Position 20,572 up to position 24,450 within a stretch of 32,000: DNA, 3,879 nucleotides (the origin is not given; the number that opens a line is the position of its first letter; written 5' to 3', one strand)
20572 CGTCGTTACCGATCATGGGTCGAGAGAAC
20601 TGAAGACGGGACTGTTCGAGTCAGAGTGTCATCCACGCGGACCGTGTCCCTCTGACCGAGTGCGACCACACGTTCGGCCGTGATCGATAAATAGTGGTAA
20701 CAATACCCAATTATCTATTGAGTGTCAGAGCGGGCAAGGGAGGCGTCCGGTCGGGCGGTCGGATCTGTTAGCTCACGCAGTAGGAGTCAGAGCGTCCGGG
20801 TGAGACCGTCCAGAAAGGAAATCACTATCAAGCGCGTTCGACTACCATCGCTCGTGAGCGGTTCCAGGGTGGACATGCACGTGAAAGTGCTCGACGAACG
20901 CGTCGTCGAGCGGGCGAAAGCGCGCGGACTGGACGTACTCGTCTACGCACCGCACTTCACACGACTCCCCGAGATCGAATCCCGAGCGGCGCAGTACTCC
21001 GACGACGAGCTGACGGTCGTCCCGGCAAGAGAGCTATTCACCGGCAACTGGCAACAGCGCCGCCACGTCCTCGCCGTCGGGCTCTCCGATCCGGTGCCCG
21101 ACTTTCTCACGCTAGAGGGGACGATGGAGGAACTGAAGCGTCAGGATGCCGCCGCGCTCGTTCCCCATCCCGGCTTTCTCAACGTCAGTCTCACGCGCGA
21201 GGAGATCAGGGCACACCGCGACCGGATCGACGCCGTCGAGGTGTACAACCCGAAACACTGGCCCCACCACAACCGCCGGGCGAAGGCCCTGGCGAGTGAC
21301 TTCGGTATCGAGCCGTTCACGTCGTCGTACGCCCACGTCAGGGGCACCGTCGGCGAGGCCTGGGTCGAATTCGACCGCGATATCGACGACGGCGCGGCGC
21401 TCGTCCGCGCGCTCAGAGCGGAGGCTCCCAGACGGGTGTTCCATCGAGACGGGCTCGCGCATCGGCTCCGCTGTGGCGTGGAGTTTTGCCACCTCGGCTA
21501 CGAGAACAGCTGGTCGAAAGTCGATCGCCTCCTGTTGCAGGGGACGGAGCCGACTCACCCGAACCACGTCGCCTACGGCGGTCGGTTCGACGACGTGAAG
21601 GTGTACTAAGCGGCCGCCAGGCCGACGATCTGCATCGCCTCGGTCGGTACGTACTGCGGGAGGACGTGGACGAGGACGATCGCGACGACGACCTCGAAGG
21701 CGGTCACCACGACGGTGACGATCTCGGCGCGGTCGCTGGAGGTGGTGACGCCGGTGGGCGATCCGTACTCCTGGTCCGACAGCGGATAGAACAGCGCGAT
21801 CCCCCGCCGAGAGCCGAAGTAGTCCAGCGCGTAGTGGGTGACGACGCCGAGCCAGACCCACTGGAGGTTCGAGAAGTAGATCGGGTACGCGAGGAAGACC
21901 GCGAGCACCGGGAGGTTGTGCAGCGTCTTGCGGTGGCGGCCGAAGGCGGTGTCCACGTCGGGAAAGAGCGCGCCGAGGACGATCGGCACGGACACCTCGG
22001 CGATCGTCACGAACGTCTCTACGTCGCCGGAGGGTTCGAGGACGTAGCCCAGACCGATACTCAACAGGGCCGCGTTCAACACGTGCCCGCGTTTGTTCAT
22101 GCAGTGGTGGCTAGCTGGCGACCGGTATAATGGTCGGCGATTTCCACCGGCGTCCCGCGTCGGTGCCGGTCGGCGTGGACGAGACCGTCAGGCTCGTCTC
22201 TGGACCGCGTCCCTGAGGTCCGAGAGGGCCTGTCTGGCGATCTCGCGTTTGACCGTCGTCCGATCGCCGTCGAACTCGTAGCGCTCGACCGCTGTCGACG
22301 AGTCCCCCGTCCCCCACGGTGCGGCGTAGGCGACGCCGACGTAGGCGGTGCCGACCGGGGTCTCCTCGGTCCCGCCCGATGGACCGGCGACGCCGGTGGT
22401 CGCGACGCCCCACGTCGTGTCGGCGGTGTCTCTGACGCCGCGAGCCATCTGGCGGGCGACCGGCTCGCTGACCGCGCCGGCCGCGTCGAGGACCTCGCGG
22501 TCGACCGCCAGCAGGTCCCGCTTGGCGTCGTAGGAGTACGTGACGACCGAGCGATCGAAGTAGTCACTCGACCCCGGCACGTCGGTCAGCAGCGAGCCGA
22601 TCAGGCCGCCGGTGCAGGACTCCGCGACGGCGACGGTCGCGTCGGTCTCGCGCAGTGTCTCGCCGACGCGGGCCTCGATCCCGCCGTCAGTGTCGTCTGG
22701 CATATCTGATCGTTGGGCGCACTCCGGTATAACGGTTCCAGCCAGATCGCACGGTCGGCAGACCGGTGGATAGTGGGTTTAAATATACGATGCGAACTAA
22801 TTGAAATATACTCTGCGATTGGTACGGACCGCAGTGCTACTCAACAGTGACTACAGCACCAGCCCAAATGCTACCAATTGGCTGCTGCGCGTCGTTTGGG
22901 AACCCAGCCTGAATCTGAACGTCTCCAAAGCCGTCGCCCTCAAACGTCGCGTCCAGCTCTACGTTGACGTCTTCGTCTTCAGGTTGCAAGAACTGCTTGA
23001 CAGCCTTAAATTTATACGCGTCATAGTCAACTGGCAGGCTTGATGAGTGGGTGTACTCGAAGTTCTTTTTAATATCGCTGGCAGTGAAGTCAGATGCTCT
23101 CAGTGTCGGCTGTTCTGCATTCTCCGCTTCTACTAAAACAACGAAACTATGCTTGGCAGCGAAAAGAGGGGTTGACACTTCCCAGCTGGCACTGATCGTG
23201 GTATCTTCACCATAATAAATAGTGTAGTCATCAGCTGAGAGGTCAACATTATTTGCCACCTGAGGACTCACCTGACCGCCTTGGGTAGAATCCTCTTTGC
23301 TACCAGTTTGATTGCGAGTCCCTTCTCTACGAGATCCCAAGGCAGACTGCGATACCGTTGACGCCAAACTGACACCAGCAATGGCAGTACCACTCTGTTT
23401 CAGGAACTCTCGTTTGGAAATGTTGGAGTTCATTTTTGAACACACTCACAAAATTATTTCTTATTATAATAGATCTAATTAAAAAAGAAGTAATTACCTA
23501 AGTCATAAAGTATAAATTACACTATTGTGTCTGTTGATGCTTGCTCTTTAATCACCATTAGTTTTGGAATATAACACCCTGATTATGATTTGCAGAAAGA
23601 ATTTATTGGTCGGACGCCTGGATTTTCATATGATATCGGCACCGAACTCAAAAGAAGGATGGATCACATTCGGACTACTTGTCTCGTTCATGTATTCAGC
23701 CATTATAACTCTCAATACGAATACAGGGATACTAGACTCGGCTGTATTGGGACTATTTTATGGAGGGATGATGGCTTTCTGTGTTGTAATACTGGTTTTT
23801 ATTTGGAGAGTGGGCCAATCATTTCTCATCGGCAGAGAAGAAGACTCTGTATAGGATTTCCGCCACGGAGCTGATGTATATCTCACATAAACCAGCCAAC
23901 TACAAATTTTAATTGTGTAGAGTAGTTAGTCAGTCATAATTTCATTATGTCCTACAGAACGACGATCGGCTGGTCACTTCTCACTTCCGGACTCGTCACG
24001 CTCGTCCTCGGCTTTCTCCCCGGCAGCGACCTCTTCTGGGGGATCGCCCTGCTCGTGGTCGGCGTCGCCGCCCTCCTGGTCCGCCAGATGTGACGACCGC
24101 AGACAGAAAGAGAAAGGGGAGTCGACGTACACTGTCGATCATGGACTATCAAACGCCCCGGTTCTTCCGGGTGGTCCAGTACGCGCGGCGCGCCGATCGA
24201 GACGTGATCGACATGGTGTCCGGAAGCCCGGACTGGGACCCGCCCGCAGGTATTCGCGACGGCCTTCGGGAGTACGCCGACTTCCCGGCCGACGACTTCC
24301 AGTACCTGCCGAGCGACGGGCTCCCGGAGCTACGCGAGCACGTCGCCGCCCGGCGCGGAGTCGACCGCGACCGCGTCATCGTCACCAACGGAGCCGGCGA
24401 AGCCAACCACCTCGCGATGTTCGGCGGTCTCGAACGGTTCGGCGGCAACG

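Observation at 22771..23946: Sharp 1.2-kb AT-rich islet in a >65% GC chromosome, with no mobility gene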

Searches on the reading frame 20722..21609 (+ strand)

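Call 7: search_protein_families(library=pfam, proteins=[window:20722-21609:+], max_evalue=0.01)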
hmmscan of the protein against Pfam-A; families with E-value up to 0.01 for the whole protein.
window:20722-21609:+ (295 aa): 1 family
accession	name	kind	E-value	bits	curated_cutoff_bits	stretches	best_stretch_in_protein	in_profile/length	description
PF13263.12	PHP_C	-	2.4e-16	59.4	21.3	1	181-234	1-54/56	PHP-associated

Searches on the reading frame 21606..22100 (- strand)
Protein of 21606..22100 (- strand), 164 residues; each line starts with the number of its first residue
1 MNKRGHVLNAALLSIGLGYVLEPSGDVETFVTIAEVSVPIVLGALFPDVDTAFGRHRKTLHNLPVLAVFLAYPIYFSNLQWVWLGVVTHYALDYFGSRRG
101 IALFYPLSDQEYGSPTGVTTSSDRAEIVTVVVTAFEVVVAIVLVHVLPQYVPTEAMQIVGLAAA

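Call 7: search_protein_families(library=pfam, proteins=[window:21606-22100:-], max_evalue=0.01)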
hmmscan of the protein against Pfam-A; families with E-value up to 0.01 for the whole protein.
window:21606-22100:- (164 aa): 2 families
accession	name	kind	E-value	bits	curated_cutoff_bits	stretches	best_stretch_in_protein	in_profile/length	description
PF04307.19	YdjM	-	3.9e-12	46.4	29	1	1-127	1-139/176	YdjM inner membrane protein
PF00882.24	Zn_dep_PLPC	-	3.6e-05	24.2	26.8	1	39-95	28-95/167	Zinc dependent phospholipase C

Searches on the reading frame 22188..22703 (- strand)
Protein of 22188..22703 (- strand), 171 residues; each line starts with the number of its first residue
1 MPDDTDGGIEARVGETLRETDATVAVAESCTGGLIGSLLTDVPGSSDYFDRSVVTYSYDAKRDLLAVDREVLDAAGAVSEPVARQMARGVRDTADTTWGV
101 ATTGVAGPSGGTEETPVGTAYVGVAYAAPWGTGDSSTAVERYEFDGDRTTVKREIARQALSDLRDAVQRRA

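Call 7: search_protein_families(library=pfam, proteins=[window:22188-22703:-], max_evalue=0.01)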
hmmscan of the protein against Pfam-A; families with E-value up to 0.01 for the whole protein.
window:22188-22703:- (171 aa): 1 family
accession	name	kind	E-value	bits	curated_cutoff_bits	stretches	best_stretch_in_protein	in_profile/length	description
PF02464.23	CinA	-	9.3e-55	184.9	23.5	1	9-166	4-154/155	Competence-damaged protein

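Call 8: search_protein_families(library=ncbifam, proteins=[window:22188-22703:-], max_evalue=0.01)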
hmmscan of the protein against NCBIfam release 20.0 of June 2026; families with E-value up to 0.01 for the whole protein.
window:22188-22703:- (171 aa): 5 families
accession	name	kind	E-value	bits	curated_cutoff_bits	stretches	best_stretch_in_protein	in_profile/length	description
NF001813.0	PRK00549.1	equivalog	8e-48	163.4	379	1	8-168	258-412/414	competence/damage-inducible protein A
TIGR00199.1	PncC_domain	subfamily_domain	1.1e-44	152.1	68.9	1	13-164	1-146/149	nicotinamide-nucleotide amidohydrolase family protein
NF002975.0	PRK03661.1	equivalog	3.2e-44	150.5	212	1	10-166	10-160/164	nicotinamide-nucleotide amidase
TIGR00200.1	cinA_nterm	subfamily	2.3e-34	118.8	243.15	1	6-168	258-412/414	CinA family nicotinamide mononucleotide deamidase-related protein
NF002972.0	PRK03657.1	equivalog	2.7e-27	95.6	201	1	9-168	20-172/175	2-oxo-tetronate isomerase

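Call 12: find_encoding_contigs(protein=window:22188-22703:-, flank=10000)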
Protein window:22188-22703:- (171 aa): 6 contigs read that carry it; 3 places shown.
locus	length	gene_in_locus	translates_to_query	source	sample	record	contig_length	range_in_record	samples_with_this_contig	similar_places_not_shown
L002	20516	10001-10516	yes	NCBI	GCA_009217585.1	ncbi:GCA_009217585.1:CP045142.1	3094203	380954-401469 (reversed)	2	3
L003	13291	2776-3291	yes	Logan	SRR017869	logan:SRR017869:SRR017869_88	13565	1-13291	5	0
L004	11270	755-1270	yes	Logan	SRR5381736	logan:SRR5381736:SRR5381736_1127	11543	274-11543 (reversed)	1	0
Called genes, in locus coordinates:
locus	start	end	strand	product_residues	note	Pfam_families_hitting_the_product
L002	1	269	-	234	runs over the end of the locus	PF13462:Thioredoxin_4, PF13098:Thioredoxin_2, PF01323:DSBA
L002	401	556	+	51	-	PF24444:DUF7563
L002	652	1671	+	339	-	PF02374:ArsA_ATPase, PF01656:CbiA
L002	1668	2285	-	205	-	PF01965:DJ-1_PfpI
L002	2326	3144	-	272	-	PF00106:adh_short, PF01370:Epimerase (weak), PF08659:KR, PF13561:adh_short_C2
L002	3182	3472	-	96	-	-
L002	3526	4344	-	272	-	PF04493:Endonuclease_5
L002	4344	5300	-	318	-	-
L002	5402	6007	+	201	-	PF12804:NTP_transf_3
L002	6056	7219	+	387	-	PF01321:Creatinase_N, PF00557:Peptidase_M24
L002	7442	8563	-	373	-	PF00155:Aminotran_1_2, PF00266:Aminotran_5 (weak)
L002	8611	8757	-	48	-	-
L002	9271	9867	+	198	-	-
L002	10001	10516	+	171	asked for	PF02464:CinA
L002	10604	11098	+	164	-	PF04307:YdjM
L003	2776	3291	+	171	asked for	PF02464:CinA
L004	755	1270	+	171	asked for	PF02464:CinA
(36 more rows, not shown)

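Call 14: find_related_loci(query=window:22188-22703:-, collection=genome_contigs, flank=10000)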
Query window:22188-22703:- (171 aa) in genome_contigs; peptide patterns used: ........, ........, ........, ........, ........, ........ (x = any residue, [..] = any of these).
445 stretches matched a pattern; 319 encode a relative of the query (tblastn E <= 1e-3); the best 80 are kept; 80 distinct loci.
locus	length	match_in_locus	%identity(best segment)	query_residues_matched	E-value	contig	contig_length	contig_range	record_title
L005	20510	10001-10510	98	1-170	1e-104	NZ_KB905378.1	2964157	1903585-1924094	Halomicrobium katesii DSM 19301 HalkaDRAFT_scaffold1.1, whole genome shotgun sequence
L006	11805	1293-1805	83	1-170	3e-88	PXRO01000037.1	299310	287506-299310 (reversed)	MAG: Halobacteriales archaeon QS_4_62_28 qs_4_scaffold_36, whole genome shotgun sequence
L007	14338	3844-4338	81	3-167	1e-82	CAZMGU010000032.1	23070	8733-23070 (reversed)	MAG TPA_asm: uncultured Halobacteriales archaeon isolate binchicken_co207_47 genome assembly, contig: NODE_1843_length_2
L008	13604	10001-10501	78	5-171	7e-82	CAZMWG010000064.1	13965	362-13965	MAG TPA_asm: uncultured Halobacteriales archaeon isolate SRP090399_co1_57 genome assembly, contig: NODE_1741_length_1396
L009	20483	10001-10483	82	10-170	7e-82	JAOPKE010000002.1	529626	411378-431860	Halobacteria archaeon HArc-gm2 NODE_2, whole genome shotgun sequence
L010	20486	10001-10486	79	9-170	2e-79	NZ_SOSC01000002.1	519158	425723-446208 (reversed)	Halorientalis salina strain NEN8 Scaffold2_1, whole genome shotgun sequence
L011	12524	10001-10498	77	5-170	8e-79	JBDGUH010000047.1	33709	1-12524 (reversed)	MAG: Haloarculaceae archaeon isolate DAL-WCL_35_76C4R c_000000000876, whole genome shotgun sequence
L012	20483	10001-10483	76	9-169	3e-77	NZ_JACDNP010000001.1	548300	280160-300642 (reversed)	Halorhabdus salina strain FL145 scaffold1, whole genome shotgun sequence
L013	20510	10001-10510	73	1-170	6e-77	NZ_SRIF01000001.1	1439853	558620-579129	Haloarcula amylovorans strain LR21 scaffold1, whole genome shotgun sequence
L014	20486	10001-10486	76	9-170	2e-76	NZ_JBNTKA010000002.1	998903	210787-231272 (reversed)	Halobaculum sp. D14 D14_scaffold2, whole genome shotgun sequence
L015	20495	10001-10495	73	4-168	5e-76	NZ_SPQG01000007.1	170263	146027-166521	Halorhabdus amylolytica strain H27 scaffold7, whole genome shotgun sequence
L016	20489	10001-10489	74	9-171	8e-76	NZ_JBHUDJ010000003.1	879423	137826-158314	Halorientalis brevis strain CGMCC 1.12125 platanus_K_17_124_3, whole genome shotgun sequence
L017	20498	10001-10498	73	5-170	2e-75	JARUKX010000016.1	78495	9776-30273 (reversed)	Haloarculaceae archaeon H-GB1-1 16, whole genome shotgun sequence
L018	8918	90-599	69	1-170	1e-74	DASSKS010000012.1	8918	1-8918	MAG TPA_asm: Halococcus sp. isolate SMAG_U1147 k141_1326134, whole genome shotgun sequence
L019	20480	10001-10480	74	9-168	9e-75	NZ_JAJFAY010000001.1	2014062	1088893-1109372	Haladaptatus sp. DYF46 Scaffold1_1, whole genome shotgun sequence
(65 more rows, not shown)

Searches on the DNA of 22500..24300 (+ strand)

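Call 20: search_dna_similar(query=window:22771-23946:+, collection=phages, mode=distant, max_evalue=0.01)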
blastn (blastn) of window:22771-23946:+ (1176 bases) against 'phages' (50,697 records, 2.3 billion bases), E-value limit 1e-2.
No match.

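Call 21: search_dna_similar(query=window:22771-23946:+, collection=plasmids, mode=distant, max_evalue=0.01)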
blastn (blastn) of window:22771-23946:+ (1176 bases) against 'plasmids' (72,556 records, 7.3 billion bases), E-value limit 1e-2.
No match.

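Call 22: search_rna_families(source=window, start=22500, end=24300, threshold=evalue, max_evalue=1)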
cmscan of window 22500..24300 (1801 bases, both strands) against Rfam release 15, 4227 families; matches with E-value up to 1: 0.
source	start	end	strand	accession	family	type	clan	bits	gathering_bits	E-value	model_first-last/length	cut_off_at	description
